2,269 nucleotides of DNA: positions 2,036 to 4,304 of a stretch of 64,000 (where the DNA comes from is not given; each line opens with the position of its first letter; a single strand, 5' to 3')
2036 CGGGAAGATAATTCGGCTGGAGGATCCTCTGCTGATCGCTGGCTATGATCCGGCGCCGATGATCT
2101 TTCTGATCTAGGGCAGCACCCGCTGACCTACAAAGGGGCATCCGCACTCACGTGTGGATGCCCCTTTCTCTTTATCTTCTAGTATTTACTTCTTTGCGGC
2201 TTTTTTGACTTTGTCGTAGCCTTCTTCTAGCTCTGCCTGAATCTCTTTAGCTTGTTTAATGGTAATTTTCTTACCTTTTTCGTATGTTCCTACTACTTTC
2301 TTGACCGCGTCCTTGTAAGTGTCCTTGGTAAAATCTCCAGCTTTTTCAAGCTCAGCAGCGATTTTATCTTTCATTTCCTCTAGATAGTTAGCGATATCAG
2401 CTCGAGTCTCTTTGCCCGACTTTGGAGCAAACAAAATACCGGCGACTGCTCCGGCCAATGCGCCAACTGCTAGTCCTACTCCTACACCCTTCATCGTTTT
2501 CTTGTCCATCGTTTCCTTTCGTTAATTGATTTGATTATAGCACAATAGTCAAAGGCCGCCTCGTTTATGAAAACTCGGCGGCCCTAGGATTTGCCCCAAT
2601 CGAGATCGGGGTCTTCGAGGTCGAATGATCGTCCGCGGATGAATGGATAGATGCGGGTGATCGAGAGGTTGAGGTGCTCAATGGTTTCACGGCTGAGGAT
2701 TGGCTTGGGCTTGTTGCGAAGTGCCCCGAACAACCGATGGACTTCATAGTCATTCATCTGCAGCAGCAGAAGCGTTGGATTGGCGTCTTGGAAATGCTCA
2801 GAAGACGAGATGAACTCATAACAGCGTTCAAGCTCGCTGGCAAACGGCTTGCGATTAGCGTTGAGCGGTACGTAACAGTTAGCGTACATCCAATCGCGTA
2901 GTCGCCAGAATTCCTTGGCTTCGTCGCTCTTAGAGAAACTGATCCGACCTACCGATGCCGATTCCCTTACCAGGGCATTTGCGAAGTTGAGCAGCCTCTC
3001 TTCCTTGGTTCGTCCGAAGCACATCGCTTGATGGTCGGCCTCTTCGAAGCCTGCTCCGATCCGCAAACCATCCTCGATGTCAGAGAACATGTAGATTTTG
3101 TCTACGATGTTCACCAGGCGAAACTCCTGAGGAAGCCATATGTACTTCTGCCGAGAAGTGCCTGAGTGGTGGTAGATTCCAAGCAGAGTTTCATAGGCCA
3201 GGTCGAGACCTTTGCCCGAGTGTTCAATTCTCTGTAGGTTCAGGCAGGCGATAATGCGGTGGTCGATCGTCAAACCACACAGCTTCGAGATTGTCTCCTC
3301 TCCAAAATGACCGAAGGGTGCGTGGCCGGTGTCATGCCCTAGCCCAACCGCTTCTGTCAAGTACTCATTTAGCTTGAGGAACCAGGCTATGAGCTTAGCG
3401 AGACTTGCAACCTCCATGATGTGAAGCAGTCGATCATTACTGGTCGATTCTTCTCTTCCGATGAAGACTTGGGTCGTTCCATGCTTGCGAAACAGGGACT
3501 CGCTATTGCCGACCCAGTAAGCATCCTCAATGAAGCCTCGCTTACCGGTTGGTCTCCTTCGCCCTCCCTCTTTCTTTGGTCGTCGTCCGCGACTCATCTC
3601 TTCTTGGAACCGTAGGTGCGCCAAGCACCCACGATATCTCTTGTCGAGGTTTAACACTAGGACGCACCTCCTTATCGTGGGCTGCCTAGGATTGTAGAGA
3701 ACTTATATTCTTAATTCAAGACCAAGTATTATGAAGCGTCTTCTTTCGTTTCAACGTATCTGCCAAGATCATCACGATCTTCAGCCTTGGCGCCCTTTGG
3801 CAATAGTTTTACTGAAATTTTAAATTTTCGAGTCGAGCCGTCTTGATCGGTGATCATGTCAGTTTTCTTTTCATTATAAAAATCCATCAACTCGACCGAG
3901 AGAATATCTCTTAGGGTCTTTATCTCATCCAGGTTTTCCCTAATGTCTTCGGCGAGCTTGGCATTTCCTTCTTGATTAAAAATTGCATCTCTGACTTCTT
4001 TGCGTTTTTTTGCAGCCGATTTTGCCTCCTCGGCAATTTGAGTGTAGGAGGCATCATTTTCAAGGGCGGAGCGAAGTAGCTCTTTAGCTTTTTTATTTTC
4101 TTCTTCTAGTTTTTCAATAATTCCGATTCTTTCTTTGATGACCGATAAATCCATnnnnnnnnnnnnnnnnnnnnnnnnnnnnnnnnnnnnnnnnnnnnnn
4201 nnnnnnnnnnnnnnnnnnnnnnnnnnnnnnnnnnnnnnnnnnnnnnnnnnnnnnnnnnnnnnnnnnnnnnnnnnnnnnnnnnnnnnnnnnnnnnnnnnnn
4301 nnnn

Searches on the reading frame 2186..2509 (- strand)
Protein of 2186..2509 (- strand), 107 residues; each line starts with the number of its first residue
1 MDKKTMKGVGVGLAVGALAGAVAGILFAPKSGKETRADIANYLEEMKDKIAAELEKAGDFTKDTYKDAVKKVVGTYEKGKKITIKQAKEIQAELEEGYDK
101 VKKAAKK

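Call 94: search_protein_families(library=pfam, proteins=[window:2186-2509:-], max_evalue=0.001)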
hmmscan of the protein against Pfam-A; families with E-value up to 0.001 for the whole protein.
window:2186-2509:- (107 aa): 2 families
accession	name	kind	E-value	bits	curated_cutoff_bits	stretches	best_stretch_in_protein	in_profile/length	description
PF12732.12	YtxH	-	7.5e-18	65.2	37.5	1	12-81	3-68/71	YtxH-like protein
PF13441.11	Gly-zipper_YMGG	-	0.00037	20.6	28.9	1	4-30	2-23/45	YMGG-like Gly-zipper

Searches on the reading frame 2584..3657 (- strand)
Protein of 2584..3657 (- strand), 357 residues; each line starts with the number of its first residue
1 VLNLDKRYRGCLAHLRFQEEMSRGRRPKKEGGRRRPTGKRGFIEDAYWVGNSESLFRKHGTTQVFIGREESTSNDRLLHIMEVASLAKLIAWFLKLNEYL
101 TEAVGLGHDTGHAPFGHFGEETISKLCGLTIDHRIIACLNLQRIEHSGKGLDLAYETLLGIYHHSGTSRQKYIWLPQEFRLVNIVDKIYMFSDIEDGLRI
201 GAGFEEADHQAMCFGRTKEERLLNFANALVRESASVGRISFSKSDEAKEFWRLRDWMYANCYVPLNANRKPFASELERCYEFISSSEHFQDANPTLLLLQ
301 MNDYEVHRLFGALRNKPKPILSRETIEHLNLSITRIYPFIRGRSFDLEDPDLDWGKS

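Call 12: search_protein_families(library=pfam, proteins=[window:2584-3657:-], max_evalue=0.01)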
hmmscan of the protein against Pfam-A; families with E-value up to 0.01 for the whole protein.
window:2584-3657:- (357 aa): 1 family
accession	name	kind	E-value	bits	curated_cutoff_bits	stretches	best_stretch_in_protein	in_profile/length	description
PF01966.28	HD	-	5.1e-07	30.4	22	1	78-180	3-105/116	HD domain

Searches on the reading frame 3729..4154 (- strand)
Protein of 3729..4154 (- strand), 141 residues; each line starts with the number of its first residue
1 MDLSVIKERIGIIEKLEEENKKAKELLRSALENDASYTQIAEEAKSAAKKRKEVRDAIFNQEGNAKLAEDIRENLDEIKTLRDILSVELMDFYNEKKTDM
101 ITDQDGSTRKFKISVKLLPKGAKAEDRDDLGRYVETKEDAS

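Call 12: search_protein_families(library=pfam, proteins=[window:3729-4154:-], max_evalue=0.01)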
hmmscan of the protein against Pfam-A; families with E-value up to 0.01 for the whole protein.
window:3729-4154:- (141 aa): 0 families

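Call 26: find_homologous_proteins(query=window:3729-4154:-)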
Query window:3729-4154:- (141 aa): 17 proteins with E <= 0.001 among 120 candidates.
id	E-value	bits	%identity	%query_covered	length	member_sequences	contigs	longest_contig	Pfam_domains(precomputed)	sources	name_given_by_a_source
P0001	2.6e-78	278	100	100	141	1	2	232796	-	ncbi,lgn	-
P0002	3.2e-71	255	92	98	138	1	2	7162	-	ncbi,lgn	-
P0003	1.9e-58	214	78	97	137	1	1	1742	-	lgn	-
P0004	1.4e-57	211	77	95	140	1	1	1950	-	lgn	-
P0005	2.8e-57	210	77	97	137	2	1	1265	-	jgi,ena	-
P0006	2.3e-54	201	74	97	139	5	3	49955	-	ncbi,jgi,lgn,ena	ncbi:MAG: hypothetical protein ABH810_01590 [bacterium]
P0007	1.3e-50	189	73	96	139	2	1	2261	-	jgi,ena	-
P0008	8.3e-49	183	70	99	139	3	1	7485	-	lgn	-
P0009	2.5e-47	178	70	94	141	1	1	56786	-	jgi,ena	-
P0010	2.3e-46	175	68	94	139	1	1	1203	-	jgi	jgi:hypothetical protein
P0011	1.9e-45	172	66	96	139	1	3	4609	-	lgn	-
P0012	2.7e-44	168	65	96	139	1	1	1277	-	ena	-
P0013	9.9e-33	131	54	89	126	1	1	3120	-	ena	-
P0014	2.2e-32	130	53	85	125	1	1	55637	-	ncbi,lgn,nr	ncbi:MAG: hypothetical protein NTZ65_04965 [Candidatus Berkelbacteria bacterium]|nr:hypothetical pro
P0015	2.9e-31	126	50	99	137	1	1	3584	-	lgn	-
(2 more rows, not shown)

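Call 28: find_encoding_contigs(protein=P0006, flank=10000, max_places=3)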
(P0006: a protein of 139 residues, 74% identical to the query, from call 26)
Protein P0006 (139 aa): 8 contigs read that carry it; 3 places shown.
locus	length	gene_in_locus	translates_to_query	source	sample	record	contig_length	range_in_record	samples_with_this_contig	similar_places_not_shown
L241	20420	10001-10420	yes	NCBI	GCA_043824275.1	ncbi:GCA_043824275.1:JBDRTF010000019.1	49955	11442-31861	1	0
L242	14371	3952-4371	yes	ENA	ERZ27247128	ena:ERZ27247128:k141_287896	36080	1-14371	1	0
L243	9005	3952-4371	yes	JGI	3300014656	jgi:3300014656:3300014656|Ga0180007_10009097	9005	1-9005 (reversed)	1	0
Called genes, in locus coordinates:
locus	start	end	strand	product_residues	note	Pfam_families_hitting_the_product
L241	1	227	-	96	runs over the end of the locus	-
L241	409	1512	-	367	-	PF01476:LysM (weak), PF23473:LysM3_LYK4_5 (faint)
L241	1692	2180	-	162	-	-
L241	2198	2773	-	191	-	PF13308:YARHG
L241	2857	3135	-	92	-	-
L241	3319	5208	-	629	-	PF00009:GTP_EFTU, PF01926:MMR_HSR1 (weak), PF22042:EF-G_D2, PF03144:GTP_EFTU_D2, PF14492:EFG_III (faint), PF00679:EFG_C, PF21018:BipA_C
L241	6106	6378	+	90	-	-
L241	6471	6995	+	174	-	PF08123:DOT1 (faint), PF06325:PrmA (weak)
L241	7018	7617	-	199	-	PF18306:LDcluster4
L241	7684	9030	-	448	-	PF00753:Lactamase_B, PF23023:Anti-Pycsar_Apyc1, PF12706:Lactamase_B_2, PF16661:Lactamase_B_6, PF10996:Beta-Casp, PF07521:RMMBL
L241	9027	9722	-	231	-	PF01791:DeoC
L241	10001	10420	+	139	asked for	-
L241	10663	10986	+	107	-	PF12732:YtxH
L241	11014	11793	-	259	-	PF13649:Methyltransf_25 (weak), PF13847:Methyltransf_31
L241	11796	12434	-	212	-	-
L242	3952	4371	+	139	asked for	-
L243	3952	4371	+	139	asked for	-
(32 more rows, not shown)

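Call 29: find_encoding_contigs(protein=P0009, flank=10000, max_places=2)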
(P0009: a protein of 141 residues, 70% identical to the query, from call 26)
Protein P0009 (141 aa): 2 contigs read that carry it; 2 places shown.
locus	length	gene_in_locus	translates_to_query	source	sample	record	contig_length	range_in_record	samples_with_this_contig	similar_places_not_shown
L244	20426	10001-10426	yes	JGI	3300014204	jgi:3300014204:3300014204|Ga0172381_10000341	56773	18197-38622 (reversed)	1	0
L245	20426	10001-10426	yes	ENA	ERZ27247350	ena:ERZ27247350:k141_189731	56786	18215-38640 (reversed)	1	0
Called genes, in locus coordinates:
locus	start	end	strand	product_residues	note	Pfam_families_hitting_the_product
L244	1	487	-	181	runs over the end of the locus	PF03729:DUF308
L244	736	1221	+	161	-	-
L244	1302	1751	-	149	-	PF00293:NUDIX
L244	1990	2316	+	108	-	PF05973:Gp49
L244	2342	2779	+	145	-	PF01381:HTH_3, PF13560:HTH_31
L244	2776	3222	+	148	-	-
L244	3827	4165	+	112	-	PF04266:ASCH (weak)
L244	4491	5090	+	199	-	-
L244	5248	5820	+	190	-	-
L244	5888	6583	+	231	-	PF01791:DeoC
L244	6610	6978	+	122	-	PF05635:23S_rRNA_IVP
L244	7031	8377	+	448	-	PF00753:Lactamase_B, PF23023:Anti-Pycsar_Apyc1 (weak), PF12706:Lactamase_B_2 (faint), PF16661:Lactamase_B_6, PF10996:Beta-Casp, PF07521:RMMBL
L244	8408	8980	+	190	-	PF18306:LDcluster4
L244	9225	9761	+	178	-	-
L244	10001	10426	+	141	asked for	-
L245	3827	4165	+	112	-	PF04266:ASCH (weak)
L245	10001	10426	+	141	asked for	-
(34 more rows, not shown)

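Call 30: find_encoding_contigs(protein=P0014, flank=10000, max_places=2)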
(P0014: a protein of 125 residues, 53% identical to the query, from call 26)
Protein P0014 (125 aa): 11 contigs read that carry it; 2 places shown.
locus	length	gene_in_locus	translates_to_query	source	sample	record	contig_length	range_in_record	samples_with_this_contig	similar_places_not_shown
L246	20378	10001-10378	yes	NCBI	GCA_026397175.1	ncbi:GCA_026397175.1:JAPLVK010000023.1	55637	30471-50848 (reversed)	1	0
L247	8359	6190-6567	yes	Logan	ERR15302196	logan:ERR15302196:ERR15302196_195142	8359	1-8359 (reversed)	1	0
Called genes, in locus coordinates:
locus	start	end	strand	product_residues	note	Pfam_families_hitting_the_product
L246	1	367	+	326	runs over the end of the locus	-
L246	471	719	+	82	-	PF18903:DUF5659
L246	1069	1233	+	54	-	-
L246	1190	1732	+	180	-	PF04492:Phage_rep_O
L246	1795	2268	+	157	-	PF00239:Resolvase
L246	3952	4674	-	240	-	PF02535:Zip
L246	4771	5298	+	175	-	-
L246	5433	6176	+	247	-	PF01791:DeoC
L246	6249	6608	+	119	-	PF05635:23S_rRNA_IVP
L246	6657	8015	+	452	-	PF00753:Lactamase_B (weak), PF12706:Lactamase_B_2 (faint), PF16661:Lactamase_B_6, PF10996:Beta-Casp, PF07521:RMMBL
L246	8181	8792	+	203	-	PF18306:LDcluster4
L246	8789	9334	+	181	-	PF06325:PrmA (weak), PF13847:Methyltransf_31 (weak), PF13649:Methyltransf_25 (faint)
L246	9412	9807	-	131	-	PF00072:Response_reg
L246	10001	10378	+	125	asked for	-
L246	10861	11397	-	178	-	-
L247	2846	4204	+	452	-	PF00753:Lactamase_B (weak), PF12706:Lactamase_B_2 (faint), PF16661:Lactamase_B_6, PF10996:Beta-Casp, PF07521:RMMBL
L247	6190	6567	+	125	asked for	-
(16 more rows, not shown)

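Call 39: find_encoding_contigs(protein=P0002, flank=10000, max_places=2)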
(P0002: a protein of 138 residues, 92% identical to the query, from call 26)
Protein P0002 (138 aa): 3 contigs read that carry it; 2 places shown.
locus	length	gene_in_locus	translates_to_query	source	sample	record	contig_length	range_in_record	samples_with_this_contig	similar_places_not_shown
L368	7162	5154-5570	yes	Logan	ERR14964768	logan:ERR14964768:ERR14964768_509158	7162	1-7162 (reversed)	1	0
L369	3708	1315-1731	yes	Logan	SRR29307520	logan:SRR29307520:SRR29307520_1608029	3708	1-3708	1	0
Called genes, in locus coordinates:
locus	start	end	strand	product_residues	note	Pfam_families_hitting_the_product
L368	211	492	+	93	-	-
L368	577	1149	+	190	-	-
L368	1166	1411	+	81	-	-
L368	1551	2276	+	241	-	-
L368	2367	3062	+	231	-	PF01791:DeoC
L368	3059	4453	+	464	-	PF00753:Lactamase_B, PF23023:Anti-Pycsar_Apyc1 (weak), PF12706:Lactamase_B_2, PF16661:Lactamase_B_6, PF10996:Beta-Casp, PF07521:RMMBL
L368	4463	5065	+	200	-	PF18306:LDcluster4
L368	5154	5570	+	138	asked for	-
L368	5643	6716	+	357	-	PF01966:HD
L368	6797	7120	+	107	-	PF12732:YtxH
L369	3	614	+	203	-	?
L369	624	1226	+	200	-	PF18306:LDcluster4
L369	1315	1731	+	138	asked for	-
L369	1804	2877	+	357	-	PF01966:HD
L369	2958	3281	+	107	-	PF12732:YtxH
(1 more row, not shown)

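Call 40: find_encoding_contigs(protein=P0008, flank=10000, max_places=2)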
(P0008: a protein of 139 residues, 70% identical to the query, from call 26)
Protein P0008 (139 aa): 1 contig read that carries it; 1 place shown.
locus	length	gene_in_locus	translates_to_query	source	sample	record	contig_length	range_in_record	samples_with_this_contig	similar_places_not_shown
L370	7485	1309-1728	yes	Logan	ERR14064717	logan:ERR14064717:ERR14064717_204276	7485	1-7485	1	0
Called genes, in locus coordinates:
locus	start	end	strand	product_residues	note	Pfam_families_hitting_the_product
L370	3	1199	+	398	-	?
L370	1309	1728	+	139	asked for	-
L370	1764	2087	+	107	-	PF12732:YtxH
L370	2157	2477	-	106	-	-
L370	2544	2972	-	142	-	-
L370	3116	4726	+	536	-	-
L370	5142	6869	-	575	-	PF00009:GTP_EFTU, PF22042:EF-G_D2 (weak), PF03144:GTP_EFTU_D2, PF00679:EFG_C, PF06421:LepA_C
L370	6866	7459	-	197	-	-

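Call 79: list_cluster_members(proteins=[P0001, P0018, P0186])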
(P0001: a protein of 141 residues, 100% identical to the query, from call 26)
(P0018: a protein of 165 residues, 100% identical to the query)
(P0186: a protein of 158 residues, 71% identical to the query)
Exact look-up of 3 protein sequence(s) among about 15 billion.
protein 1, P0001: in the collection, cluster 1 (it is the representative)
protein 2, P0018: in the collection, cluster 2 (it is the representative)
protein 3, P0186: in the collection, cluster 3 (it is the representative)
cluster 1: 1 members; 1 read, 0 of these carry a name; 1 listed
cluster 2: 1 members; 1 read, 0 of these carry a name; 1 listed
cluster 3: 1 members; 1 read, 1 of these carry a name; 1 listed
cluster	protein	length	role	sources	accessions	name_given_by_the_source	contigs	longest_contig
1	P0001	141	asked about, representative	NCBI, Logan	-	-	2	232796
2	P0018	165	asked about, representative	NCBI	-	-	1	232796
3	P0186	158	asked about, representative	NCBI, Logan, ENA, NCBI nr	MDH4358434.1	MAG: hypothetical protein OEV37_00590 [Candidatus Berkelbacteria bacterium] | hypothetical protein [Candidatus Berkelbacteria bacterium]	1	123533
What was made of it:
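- Tried and rejected: (12) The source organism could not be named (call 79).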

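Call 102: search_protein_families(library=pfam, proteins=[L240:5008-5361:-], max_evalue=0.01)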
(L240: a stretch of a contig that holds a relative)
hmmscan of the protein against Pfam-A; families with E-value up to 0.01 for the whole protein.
L240:5008-5361:- (118 aa): 3 families
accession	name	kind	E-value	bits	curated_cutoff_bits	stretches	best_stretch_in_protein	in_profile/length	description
PF13038.11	DUF3899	-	0.00079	20.2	23.4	0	67-108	42-82/88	Domain of unknown function (DUF3899)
PF18920.5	DUF5671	-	0.0013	19.1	28.4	0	89-111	42-64/132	Domain of unknown function (DUF5671)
PF03729.18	DUF308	-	0.0041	17.8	25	0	9-36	19-46/73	Short repeat of unknown function (DUF308)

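Call 106: search_protein_families(library=ncbifam, proteins=[window:3729-4154:-], max_evalue=0.01)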
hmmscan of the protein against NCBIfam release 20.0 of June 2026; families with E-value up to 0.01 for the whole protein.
window:3729-4154:- (141 aa): 0 families
